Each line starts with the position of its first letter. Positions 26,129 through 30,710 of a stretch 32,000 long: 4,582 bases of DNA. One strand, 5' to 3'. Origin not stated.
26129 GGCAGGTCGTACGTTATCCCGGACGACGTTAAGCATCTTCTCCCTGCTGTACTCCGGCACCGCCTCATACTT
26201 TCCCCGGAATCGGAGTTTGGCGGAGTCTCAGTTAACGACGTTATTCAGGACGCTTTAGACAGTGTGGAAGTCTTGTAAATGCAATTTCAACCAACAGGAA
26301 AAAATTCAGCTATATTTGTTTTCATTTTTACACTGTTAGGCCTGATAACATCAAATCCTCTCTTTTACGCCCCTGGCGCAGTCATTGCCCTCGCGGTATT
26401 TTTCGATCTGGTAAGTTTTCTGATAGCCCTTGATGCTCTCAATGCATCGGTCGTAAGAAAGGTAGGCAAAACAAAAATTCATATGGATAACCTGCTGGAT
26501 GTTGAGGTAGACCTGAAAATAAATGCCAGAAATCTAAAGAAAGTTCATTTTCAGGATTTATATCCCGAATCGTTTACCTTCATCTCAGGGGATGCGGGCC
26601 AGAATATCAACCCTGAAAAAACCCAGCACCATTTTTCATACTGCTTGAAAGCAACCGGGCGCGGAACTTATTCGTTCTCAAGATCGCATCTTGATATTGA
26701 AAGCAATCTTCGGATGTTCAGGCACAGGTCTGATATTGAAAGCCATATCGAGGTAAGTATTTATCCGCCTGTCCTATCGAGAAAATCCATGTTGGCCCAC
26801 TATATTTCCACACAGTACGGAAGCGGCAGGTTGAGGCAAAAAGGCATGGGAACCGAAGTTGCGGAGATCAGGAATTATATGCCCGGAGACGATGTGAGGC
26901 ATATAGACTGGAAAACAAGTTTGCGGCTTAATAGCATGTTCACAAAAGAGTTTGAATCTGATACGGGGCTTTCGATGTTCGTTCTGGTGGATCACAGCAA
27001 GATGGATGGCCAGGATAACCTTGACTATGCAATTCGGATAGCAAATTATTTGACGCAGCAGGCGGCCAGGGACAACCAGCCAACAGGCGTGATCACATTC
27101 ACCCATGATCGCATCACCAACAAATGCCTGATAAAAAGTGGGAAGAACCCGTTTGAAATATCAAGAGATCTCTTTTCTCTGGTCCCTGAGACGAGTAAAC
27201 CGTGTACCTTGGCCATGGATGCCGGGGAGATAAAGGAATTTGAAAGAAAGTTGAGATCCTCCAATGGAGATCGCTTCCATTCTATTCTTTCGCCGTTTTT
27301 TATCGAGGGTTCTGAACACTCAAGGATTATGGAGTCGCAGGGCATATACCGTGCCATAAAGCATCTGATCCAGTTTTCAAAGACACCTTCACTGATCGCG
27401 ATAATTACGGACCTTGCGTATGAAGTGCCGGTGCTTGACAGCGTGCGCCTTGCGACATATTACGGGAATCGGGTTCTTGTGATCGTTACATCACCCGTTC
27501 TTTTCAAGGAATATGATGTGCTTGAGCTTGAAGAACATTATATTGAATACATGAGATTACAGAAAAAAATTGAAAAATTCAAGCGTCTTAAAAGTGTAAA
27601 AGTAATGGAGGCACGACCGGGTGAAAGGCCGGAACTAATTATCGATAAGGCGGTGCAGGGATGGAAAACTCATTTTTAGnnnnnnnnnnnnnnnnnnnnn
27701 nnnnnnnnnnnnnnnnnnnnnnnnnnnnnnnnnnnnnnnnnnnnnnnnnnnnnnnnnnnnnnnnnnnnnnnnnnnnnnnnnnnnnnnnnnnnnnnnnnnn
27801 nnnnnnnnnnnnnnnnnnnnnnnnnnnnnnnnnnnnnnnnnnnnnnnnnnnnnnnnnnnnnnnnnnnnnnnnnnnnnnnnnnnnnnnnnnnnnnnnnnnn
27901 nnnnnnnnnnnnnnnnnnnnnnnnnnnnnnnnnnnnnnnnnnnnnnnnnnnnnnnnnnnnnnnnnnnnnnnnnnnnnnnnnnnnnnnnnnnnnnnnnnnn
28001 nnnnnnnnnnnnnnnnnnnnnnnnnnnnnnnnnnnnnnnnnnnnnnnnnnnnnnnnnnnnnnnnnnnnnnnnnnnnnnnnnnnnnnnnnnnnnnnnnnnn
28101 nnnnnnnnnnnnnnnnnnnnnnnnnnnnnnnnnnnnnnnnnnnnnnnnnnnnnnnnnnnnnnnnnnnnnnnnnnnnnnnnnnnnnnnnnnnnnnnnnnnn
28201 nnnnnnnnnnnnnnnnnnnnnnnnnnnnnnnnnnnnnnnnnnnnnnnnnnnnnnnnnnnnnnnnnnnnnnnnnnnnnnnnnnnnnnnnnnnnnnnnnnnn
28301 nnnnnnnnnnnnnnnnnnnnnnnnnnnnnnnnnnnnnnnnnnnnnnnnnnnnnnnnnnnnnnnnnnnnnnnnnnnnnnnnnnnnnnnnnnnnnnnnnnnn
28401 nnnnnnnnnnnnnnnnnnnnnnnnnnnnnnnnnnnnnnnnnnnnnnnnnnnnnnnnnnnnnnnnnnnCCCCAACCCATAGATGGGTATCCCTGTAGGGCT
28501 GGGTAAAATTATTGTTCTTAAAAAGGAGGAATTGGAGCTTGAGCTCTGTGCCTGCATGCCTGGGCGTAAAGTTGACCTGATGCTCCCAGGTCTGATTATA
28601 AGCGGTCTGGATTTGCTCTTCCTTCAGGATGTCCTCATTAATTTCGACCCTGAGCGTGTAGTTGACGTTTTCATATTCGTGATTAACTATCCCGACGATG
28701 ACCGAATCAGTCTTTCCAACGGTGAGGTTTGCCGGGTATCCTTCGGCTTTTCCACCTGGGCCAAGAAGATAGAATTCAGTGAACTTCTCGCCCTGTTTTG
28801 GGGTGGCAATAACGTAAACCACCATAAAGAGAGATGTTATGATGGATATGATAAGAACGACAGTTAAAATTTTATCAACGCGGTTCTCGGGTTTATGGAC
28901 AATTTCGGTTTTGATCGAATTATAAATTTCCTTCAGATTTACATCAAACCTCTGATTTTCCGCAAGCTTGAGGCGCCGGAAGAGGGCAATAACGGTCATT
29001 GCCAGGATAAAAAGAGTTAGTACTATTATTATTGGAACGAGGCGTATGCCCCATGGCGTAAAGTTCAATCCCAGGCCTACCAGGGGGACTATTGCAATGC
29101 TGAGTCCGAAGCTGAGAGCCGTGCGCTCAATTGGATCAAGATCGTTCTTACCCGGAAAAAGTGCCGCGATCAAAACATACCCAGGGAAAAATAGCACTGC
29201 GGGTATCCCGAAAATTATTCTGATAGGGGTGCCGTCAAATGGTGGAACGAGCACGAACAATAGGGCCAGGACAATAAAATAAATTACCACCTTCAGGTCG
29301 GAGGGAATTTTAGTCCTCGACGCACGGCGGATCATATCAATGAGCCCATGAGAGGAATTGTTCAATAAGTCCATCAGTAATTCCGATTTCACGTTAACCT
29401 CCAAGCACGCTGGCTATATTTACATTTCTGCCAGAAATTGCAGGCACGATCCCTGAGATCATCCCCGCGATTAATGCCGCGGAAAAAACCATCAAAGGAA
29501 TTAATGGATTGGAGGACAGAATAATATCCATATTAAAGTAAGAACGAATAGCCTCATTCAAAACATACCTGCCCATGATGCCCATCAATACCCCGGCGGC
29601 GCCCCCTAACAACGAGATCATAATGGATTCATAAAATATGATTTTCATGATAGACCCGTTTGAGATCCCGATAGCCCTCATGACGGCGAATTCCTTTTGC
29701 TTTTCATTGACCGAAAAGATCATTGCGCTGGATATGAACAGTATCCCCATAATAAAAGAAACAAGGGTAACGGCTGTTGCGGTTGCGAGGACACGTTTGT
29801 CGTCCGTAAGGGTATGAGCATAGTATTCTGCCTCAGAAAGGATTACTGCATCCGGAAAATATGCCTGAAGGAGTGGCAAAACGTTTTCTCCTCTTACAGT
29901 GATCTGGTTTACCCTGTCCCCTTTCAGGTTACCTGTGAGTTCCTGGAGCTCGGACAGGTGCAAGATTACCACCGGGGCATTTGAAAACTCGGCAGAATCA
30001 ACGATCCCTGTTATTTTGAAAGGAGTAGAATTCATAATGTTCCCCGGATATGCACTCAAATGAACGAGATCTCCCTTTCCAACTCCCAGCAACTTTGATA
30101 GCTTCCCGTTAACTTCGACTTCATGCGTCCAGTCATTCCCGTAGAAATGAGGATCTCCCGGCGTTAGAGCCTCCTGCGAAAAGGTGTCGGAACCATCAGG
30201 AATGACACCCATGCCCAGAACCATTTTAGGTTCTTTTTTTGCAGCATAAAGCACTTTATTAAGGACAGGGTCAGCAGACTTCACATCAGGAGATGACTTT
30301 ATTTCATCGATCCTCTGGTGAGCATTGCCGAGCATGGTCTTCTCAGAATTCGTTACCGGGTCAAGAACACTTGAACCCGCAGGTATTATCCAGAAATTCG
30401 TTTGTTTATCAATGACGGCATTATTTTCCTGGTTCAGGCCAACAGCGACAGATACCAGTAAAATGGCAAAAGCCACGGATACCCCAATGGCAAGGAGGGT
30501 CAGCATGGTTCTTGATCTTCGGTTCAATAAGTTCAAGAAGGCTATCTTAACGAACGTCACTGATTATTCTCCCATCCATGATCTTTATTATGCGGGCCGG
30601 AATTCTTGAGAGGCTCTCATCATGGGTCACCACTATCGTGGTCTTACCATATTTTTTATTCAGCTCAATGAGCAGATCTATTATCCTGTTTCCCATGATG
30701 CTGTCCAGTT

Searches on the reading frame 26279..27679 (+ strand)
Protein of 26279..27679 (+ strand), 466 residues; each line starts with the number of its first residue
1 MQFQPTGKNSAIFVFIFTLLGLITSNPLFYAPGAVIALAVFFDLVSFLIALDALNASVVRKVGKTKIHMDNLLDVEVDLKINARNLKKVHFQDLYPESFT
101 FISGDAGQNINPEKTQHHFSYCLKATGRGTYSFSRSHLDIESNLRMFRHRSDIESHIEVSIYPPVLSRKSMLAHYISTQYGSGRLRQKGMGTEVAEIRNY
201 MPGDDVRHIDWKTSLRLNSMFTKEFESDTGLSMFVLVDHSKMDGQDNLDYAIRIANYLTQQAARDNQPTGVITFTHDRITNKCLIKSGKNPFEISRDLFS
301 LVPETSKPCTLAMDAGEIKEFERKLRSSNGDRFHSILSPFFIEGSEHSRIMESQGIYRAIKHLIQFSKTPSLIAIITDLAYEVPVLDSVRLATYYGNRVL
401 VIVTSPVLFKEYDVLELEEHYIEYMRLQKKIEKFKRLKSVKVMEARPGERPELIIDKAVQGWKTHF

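Call 9: search_protein_families(library=pfam, proteins=[window:26279-27679:+], max_evalue=0.001)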
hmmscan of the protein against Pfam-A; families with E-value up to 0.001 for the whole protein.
window:26279-27679:+ (466 aa): 1 family
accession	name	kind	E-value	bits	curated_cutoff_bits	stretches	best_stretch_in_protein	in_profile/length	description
PF01882.25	DUF58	-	1.4e-15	57.6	23.4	1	196-318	1-127/216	Protein of unknown function DUF58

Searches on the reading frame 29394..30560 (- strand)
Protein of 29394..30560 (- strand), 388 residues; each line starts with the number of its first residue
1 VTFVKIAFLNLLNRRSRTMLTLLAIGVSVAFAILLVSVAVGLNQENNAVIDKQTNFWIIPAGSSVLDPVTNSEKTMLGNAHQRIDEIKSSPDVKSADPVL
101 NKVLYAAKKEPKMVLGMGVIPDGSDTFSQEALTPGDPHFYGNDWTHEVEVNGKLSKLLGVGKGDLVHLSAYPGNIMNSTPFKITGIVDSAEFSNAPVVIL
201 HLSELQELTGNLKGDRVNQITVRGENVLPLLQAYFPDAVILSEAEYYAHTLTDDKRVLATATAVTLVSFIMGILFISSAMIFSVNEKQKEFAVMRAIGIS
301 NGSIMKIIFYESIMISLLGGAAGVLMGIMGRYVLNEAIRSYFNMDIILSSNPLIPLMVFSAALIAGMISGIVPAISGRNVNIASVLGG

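Call 9: search_protein_families(library=pfam, proteins=[window:29394-30560:-], max_evalue=0.001)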
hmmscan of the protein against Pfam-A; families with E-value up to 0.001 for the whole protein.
window:29394-30560:- (388 aa): 2 families
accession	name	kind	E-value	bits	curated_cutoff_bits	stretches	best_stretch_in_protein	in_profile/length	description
PF02687.27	FtsX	-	2.6e-16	60.2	25.5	1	264-381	3-119/120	FtsX-like permease C-terminal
PF12704.14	MacB_PCD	-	6.4e-11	43.4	27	1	18-223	1-190/207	MacB-like periplasmic core domain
